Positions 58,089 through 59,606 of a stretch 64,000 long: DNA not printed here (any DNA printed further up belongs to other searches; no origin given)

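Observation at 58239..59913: Uncharacterised secreted pair downstream of pmbA: a propeller-like 406-aa protein plus a small protein with three 35-aa His repeats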

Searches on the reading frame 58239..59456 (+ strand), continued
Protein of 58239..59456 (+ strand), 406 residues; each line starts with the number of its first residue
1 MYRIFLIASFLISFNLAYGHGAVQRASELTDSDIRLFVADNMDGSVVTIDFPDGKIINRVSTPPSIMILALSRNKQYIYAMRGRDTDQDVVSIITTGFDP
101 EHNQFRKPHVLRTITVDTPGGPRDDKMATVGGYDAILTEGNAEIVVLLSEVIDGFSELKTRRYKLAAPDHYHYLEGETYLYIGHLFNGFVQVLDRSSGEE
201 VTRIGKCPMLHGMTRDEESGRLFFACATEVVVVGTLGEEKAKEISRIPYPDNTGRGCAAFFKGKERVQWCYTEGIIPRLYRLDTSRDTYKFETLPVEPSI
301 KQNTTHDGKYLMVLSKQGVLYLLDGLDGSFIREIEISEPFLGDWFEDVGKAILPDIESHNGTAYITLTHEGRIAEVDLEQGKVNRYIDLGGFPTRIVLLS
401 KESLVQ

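Call 27: find_related_loci(query=A3, collection=genome_contigs, flank=6000)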
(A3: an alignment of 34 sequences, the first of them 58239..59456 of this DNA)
Query A3 (406 aa) in genome_contigs; peptide patterns used: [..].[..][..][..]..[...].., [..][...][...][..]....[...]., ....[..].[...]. (x = any residue, [..] = any of these).
70 stretches matched a pattern; 36 encode a relative of the query (tblastn E <= 1e-3); 35 distinct loci.
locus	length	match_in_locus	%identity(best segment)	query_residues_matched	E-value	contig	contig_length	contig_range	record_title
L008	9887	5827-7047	86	1-406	0e+0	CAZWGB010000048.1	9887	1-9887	MAG TPA_asm: uncultured Woeseiaceae bacterium isolate SRP260945_co1_111 genome assembly, contig: NODE_12103_length_9887_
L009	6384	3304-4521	78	1-406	0e+0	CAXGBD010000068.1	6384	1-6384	MAG TPA_asm: uncultured Gammaproteobacteria bacterium isolate ERR598981_concoct_43 genome assembly, contig: ERZ833884.34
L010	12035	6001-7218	76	3-406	0e+0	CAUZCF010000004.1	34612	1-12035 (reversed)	MAG: Gammaproteobacteria bacterium isolate CB27_Tmax.92 genome assembly, contig: Ga0310121_10000757, whole genome shotgu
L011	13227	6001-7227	76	1-406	0e+0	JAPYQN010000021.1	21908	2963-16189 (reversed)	MAG: Gammaproteobacteria bacterium isolate PW2.metabat2.74 PW2_2856_length_21908_cov_77.503501, whole genome shotgun seq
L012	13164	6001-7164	78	18-405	0e+0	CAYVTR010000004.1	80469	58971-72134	MAG TPA_asm: uncultured Woeseia sp. isolate SRP200020_co5_351 genome assembly, contig: NODE_413_length_80469_cov_58.3463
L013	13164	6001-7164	78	18-405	0e+0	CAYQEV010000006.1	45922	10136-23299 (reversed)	MAG TPA_asm: uncultured Woeseia sp. isolate binchicken_co46_507 genome assembly, contig: NODE_1337_length_45922_cov_56.9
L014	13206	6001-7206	76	5-406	0e+0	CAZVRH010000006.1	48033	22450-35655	MAG TPA_asm: uncultured Woeseia sp. isolate SRP077602_co9_444 genome assembly, contig: NODE_590_length_48033_cov_24.9591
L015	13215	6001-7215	64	3-404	0e+0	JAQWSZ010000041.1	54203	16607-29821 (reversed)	MAG: Gammaproteobacteria bacterium isolate cluster2_bin.70 k141_1712249, whole genome shotgun sequence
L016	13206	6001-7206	65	6-404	0e+0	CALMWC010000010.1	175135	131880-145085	MAG: uncultured Gammaproteobacteria bacterium isolate FRAM_RAS_EGC1617_bin4 genome assembly, contig: FRAM_EGC1617_bin4-1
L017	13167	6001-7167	65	15-404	0e+0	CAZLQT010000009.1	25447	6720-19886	MAG TPA_asm: uncultured Woeseia sp. isolate SRP077602_co4_39 genome assembly, contig: NODE_3181_length_25447_cov_10.4974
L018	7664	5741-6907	65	15-404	0e+0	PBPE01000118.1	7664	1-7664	MAG: Dehalococcoidia bacterium isolate RS371 TaraRedSea_contig_191602, whole genome shotgun sequence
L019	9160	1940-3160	64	1-404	0e+0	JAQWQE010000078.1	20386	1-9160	MAG: Gammaproteobacteria bacterium isolate cluster2_bin.245 k141_2475910, whole genome shotgun sequence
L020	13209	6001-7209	64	3-404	5e-180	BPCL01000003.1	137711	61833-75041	MAG: Woeseia sp. CM1_200m.P17 DNA, sequence03, whole genome shotgun sequence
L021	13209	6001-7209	64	3-404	5e-180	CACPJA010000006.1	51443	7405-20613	MAG: uncultured gamma proteobacterium genome assembly, contig: AG-435-A22_NODE_6, whole genome shotgun sequence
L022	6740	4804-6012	49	1-398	3e-127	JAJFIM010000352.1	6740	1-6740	MAG: Alphaproteobacteria bacterium isolate OFTM124 OFTM124_351, whole genome shotgun sequence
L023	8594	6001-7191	48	4-403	2e-126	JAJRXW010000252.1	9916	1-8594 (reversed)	MAG: Gammaproteobacteria bacterium isolate Dive96_bin3.196 k141_3345807, whole genome shotgun sequence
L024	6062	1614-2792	48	4-399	4e-126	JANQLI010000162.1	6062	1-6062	MAG: Alphaproteobacteria bacterium isolate PL25a_bin.55 k99_3297216, whole genome shotgun sequence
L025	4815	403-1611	47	1-402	4e-124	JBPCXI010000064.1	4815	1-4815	MAG: Gammaproteobacteria bacterium isolate MAG_seacave_116 S1Ck127_7086561, whole genome shotgun sequence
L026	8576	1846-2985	48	18-399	1e-122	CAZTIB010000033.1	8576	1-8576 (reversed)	MAG TPA_asm: uncultured Chromatiaceae bacterium isolate binchicken_co231_217 genome assembly, contig: k141_5325684, whol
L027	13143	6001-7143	49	16-398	4e-122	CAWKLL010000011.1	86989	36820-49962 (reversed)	MAG: uncultured Gammaproteobacteria bacterium isolate MFD03551.bin.1.153 genome assembly, contig: contig_19693, whole ge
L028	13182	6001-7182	45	3-397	1e-111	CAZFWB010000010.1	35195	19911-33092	MAG TPA_asm: uncultured Chromatiaceae bacterium isolate binchicken_co350_183 genome assembly, contig: NODE_1726_length_3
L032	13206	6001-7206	42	1-401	1e-108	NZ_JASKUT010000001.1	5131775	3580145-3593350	Paenibacillus silviterrae strain UW52 contig.1.cir, whole genome shotgun sequence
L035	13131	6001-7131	44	17-401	3e-105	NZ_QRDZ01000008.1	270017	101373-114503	Cohnella phaseoli strain CECT 7287 Ga0244611_108, whole genome shotgun sequence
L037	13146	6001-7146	43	17-400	3e-106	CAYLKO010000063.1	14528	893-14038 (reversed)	MAG TPA_asm: uncultured Chromatiaceae bacterium isolate binchicken_co322_228 genome assembly, contig: NODE_5474_length_1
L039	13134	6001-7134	48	20-399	6e-125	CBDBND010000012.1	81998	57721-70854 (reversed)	MAG: Rhodospirillaceae bacterium isolate b55fd1ce-de5f-49db-9ad1-46d69e25669b genome assembly, contig: contig_12, whole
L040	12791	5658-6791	44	20-399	3e-110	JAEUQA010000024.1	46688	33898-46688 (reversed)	MAG: Chromatiales bacterium isolate new MAG-239 k141_3715784, whole genome shotgun sequence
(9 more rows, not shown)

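Call 32: search_protein_families(library=pfam, proteins=[L025:1638-2540:+, L027:7184-8200:+, L032:4651-5634:-, L032:1913-2959:+, L027:5463-5747:-, L024:1162-1584:+, L024:2922-3515:-, L024:137-1024:-, L022:4223-4789:+, L039:5516-5887:+], max_evalue=0.01)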
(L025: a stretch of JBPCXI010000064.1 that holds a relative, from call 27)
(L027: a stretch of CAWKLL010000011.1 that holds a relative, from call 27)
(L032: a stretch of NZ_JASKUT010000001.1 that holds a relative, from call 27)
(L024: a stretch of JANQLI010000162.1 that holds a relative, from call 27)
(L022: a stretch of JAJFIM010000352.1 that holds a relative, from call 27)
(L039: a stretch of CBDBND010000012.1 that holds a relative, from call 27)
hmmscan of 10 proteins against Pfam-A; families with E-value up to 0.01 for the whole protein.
L025:1638-2540:+ (300 aa): 1 family
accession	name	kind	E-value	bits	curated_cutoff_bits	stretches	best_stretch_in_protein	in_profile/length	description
PF01297.22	ZnuA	-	2.3e-46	158.9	29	1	32-297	2-263/263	Zinc-uptake complex component A periplasmic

L027:7184-8200:+ (338 aa): 1 family
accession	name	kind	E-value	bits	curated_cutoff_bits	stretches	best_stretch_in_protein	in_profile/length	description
PF01297.22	ZnuA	-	2.1e-49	168.8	29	1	68-333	1-261/263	Zinc-uptake complex component A periplasmic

L032:4651-5634:- (327 aa): 1 family
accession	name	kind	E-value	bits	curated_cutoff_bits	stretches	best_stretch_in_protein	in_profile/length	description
PF01297.22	ZnuA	-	4.5e-89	298.9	29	1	38-325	1-263/263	Zinc-uptake complex component A periplasmic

L032:1913-2959:+ (348 aa): 6 families
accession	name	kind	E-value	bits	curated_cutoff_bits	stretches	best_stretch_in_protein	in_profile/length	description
PF02492.25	cobW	-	4e-43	147.5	20.7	1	5-188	1-178/180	CobW/HypB/UreG, nucleotide-binding domain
PF07683.19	CobW_C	-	1.8e-10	41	22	1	264-346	4-93/94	Cobalamin synthesis protein cobW C-terminal domain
PF13401.12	AAA_22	-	0.00076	20.2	27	0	6-41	7-44/130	AAA domain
PF05729.18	NACHT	-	0.00088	19.6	26.7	1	6-94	2-86/167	NACHT domain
PF13671.12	AAA_33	-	0.0032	18.2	27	0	6-46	1-41/143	AAA domain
PF25199.1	nSTAND_NTPase5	-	0.004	17.4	34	0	4-41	41-78/145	Novel STAND NTPase 5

L027:5463-5747:- (94 aa): 0 families

L024:1162-1584:+ (140 aa): 4 families
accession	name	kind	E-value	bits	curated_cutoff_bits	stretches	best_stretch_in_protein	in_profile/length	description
PF02082.26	Rrf2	-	5e-27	95.1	30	1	9-137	2-130/132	Iron-dependent Transcriptional regulator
PF13545.12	HTH_Crp_2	-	0.00065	20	27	1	31-64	24-56/70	Crp-like helix-turn-helix domain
PF03444.21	HrcA_DNA-bdg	-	0.0023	18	21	1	28-70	22-64/79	Winged helix-turn-helix transcription repressor, HrcA DNA-binding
PF06971.19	Put_DNA-bind_N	-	0.0095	16.4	27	0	6-48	4-46/49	Putative DNA-binding protein N-terminus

L024:2922-3515:- (197 aa): 1 family
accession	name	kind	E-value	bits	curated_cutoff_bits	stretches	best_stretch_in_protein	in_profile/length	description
PF10986.14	ZrgA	-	6.9e-54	182.6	27.4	1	27-193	1-161/161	ZrgA family zinc uptake protein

L024:137-1024:- (295 aa): 1 family
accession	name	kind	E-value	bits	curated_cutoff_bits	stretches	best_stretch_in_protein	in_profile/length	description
PF02535.28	Zip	-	3.4e-48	165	35.1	2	112-258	170-322/323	ZIP Zinc transporter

L022:4223-4789:+ (188 aa): 1 family
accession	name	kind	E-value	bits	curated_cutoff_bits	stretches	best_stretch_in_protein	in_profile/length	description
PF01322.25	Cytochrom_C_2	-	2.3e-20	74.2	26.5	1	54-185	3-121/121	Cytochrome C'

L039:5516-5887:+ (123 aa): 1 family
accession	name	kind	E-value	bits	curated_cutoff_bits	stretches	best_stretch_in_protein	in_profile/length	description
PF03203.19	MerC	-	3.3e-20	73.1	27.6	1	11-117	1-106/108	MerC mercury resistance protein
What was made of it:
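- ZnuA plus two COG0523 genes in Paenibacillus, L032 (call 32). ZIP, Rrf2 and ZrgA in L024 (call 32).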

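Call 33: search_protein_families(library=pfam, proteins=[L039:4734-5414:+, L023:5321-5776:+, L028:5504-5959:+, L037:7235-7825:+, L037:5245-5757:-, L040:4028-5080:+, L040:7543-9636:+, L040:6887-7372:-, L035:5941-7560:+, L032:6001-7650:+], max_evalue=0.01)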
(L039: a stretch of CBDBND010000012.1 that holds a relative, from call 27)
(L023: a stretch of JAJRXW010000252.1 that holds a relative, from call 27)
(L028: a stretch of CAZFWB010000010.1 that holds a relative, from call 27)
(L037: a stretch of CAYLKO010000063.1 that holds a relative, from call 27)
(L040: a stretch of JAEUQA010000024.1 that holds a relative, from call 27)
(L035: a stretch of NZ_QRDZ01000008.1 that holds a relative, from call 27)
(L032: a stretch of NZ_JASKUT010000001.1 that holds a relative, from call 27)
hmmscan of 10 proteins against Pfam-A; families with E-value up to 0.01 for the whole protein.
L039:4734-5414:+ (226 aa): 1 family
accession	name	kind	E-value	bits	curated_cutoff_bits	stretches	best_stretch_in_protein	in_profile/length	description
PF08856.16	DUF1826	-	7.3e-44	150.5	22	1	20-202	3-202/202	Protein of unknown function (DUF1826)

L023:5321-5776:+ (151 aa): 9 families
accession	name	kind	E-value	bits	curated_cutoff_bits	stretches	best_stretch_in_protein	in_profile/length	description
PF12802.13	MarR_2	-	7.3e-14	52.1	27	1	38-95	2-60/61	MarR family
PF01047.28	MarR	-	3e-08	33.9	24.6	1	43-96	5-58/59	MarR family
PF09339.16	HTH_IclR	-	9.6e-05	22.5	22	1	45-88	7-51/52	IclR helix-turn-helix domain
PF22381.2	Staph_reg_Sar_Rot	-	0.00058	20.3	27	1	59-112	29-85/85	Transcriptional regulator SarA/Rot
PF13463.12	HTH_27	-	0.0006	20.5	22.2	1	43-105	5-68/68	Winged helix DNA-binding domain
PF25213.1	HVO_A0261_N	-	0.0012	19.1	35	1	43-112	13-74/86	HVO_A0261 N-terminal domain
PF13412.12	HTH_24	-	0.0012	18.8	21.9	1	44-86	6-48/48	Winged helix-turn-helix DNA-binding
PF01978.25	TrmB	-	0.0021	18.3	25.6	1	37-90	4-57/68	Sugar-specific transcriptional regulator TrmB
PF25212.1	HVO_A0114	-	0.0041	17.3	27.6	1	43-91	24-72/84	HVO_A0114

L028:5504-5959:+ (151 aa): 3 families
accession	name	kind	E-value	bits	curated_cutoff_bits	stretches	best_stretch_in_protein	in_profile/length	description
PF13442.11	Cytochrome_CBB3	-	1e-12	48.6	27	1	48-129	2-68/68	Cytochrome C oxidase, cbb3-type, subunit III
PF00034.26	Cytochrom_C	-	1.9e-09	39.1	21.3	1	49-132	1-89/90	Cytochrome c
PF02167.20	Cytochrom_C1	-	0.004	17.3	22.8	1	44-69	10-35/219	Cytochrome C1 family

L037:7235-7825:+ (196 aa): 1 family
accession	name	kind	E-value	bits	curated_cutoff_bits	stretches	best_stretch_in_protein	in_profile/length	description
PF05721.19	PhyH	-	1.3e-07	32.5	22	1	13-122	1-116/213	Phytanoyl-CoA dioxygenase (PhyH)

L037:5245-5757:- (170 aa): 0 families

L040:4028-5080:+ (350 aa): 1 family
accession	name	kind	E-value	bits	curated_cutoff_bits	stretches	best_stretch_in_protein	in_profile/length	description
PF00296.26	Bac_luciferase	-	6.9e-37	127.9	27.9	1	24-323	20-313/314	Luciferase-like monooxygenase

L040:7543-9636:+ (697 aa): 2 families
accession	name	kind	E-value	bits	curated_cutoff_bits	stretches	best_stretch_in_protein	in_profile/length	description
PF00593.30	TonB_dep_Rec_b-barrel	-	6.6e-42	145.3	27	1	227-663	38-436/436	TonB dependent receptor-like, beta-barrel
PF07715.20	Plug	-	4.4e-16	59.7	23.9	1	45-151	3-107/107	TonB-dependent Receptor Plug Domain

L040:6887-7372:- (161 aa): 2 families
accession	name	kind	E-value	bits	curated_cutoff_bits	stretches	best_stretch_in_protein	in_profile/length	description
PF00085.26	Thioredoxin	-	0.00071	20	23.5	1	29-90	5-66/103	Thioredoxin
PF13905.12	Thioredoxin_8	-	0.0019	19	27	1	44-114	2-68/94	Thioredoxin-like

L035:5941-7560:+ (539 aa): 1 family
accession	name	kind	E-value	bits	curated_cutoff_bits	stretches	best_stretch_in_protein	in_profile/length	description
PF07833.16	Cu_amine_oxidN1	-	8.2e-10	39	24.2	1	427-507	4-85/108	Copper amine oxidase N-terminal domain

L032:6001-7650:+ (549 aa): 2 families
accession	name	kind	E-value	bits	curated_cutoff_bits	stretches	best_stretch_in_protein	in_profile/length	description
PF07833.16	Cu_amine_oxidN1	-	5.3e-16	59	24.2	1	425-524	5-104/108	Copper amine oxidase N-terminal domain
PF12894.13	ANAPC4_WD40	-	0.00031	21.3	22.9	0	33-68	45-80/91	Anaphase-promoting complex subunit 4 WD40 domain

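Call 35: predict_structure(alignment_id=A3)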
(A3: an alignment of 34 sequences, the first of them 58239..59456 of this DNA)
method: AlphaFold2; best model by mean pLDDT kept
length: 406 residues; sequences in the alignment: 34
mean_pLDDT: 90.4   pTM: 0.87
mean pLDDT of the five models: 90.4, 90.3, 89.3, 89.2, 88.6
residues with pLDDT >= 90: 297; 70-90: 84; 50-70: 24; < 50: 1
segments of 3 or more residues with pLDDT < 50: none
pLDDT, mean of each block of 10 residues (from residue 1): 79 58 69 96 94 95 89 95 75 95 94 91 89 93 94 90 94 92 95 97 91 92 94 95 95 84 95 80 93 88 95 96 97 97 75 93 97 98 97 95 82
secondary structure, 60 per line:
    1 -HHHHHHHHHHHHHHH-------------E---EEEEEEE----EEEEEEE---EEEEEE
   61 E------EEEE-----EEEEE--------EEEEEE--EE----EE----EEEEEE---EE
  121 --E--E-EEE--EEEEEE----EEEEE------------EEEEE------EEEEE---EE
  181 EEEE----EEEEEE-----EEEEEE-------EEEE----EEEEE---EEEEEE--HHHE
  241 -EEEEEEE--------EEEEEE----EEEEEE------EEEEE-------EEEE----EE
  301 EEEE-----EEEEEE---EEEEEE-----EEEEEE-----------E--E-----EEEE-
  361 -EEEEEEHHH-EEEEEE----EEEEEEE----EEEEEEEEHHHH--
elements in order: H2-16 E34-40 E45-51 E55-61 E68-71 E77-81 E90-95 E110-115 E128-130 E133-138 E143-147 E160-164 E171-175 E179-184 E189-194 E200-205 E213-216 E221-225 E229-234 E242-248 E257-262 E267-272 E279-283 E291-294 E299-304 E310-315 E319-324 E330-335 E356-359 E362-367 E372-377 E382-388 E393-400 H401-404
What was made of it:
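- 58239..59459 (+): P1: a 406-aa secreted 8-bladed beta-propeller of the AztD-like sister family. AF2 model with pLDDT 90.4 (call 35).
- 59268..59279 (+): P1 residues 344-347, W-F-E-D. These replace the [FY]-H-E-H motif found in nearly all other family members. Glu346 is invariant. The motif lies in a lower-confidence loop, with pLDDT 75 for residues 341-350 (call 35).
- On AztD (NCBIfam NF038015, zinc metallochaperone): AF2 model at pLDDT 90.4 with eight groups of 3-4 strands (call 35).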

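Call 38: fold_search(model_id=the predicted structure, library=pdb)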
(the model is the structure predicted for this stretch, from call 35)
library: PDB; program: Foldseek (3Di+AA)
matches with E <= 10: 1984; with E <= 0.001: 1707
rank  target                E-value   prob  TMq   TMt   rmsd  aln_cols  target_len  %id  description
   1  6n01_C                1.2e-19  1.00  0.70  0.77   4.2       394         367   20  Structure of apo AztD from Citrobacter koseri (released 2019-09-18)
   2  6n01_B                1.4e-19  1.00  0.69  0.77   4.3       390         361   20  Structure of apo AztD from Citrobacter koseri (released 2019-09-18)
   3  6n01_A                2.1e-19  1.00  0.68  0.75   4.6       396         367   20  Structure of apo AztD from Citrobacter koseri (released 2019-09-18)
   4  6cmk_B                2.8e-19  1.00  0.71  0.77   4.2       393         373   21  Crystal structure of Citrobacter koseri AztD (released 2019-03-13)
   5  6cmk_A                5.9e-19  1.00  0.71  0.77   4.5       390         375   20  Crystal structure of Citrobacter koseri AztD (released 2019-03-13)
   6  6ck1_B                1.3e-16  1.00  0.71  0.77   4.1       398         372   18  Crystal structure of Paracoccus denitrificans AztD (released 2019-03-06)
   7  6ck1_C                5.0e-16  1.00  0.70  0.77   4.1       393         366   18  Crystal structure of Paracoccus denitrificans AztD (released 2019-03-06)
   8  6ck1_A                6.3e-16  1.00  0.71  0.76   4.4       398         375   17  Crystal structure of Paracoccus denitrificans AztD (released 2019-03-06)
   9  6ck1_D                7.7e-16  1.00  0.70  0.76   4.4       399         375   18  Crystal structure of Paracoccus denitrificans AztD (released 2019-03-06)
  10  1l0q_A                2.5e-11  1.00  0.53  0.55  11.2       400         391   13  Tandem YVTN beta-propeller and PKD domains from an archaeal surface layer protein (released 2002-11-06)
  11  6tsi_A                2.1e-10  1.00  0.64  0.50   5.9       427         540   13  cd1 nitrite reductase NirS with bound dihydro-heme d1 (released 2020-11-18)
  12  1hzu                  2.5e-10  1.00  0.63  0.51   5.9       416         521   13  DOMAIN SWING UPON HIS TO ALA MUTATION IN NITRITE REDUCTASE OF PSEUDOMONAS AERUGINOSA (released 2001-09-26)
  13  6tpo                  3.0e-10  1.00  0.65  0.52   5.5       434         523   12  Conformation of cd1 nitrite reductase NirS without bound heme d1 (released 2020-11-18)
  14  1gjq_A                4.1e-10  1.00  0.62  0.48   6.4       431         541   13  Pseudomonas aeruginosa cd1 nitrite reductase reduced cyanide complex (released 2002-08-01)
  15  8i7o_P1               4.5e-10  1.00  0.27  0.20  16.9       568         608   12  In situ structure of axonemal doublet microtubules in mouse sperm with 16-nm repeat (released 2023-10-11)
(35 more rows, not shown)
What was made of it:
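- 58239..59459 (+): Foldseek top hits are AztD 6n01/6cmk/6ck1, E 1e-19 to 8e-16, TM 0.70-0.77 (call 38).
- On AztD (NCBIfam NF038015, zinc metallochaperone): Foldseek against 6n01, 6cmk and 6ck1 gives E 1e-19 to 8e-16 and TM 0.70-0.77 (call 38).
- On YVTN / YncE-type beta-propeller repeats: The YVTN structure 1l0q ranks 10th in Foldseek (call 38).
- Closest known: cd1 nitrite reductase d1 domain and other 8-bladed periplasmic propellers. Same: 8-bladed fold, the second tier of Foldseek hits at E about 1e-10 (call 38).
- Foldseek E 1e-19, TM 0.70-0.77; the next best fold is at E 2.5e-11 (call 38).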
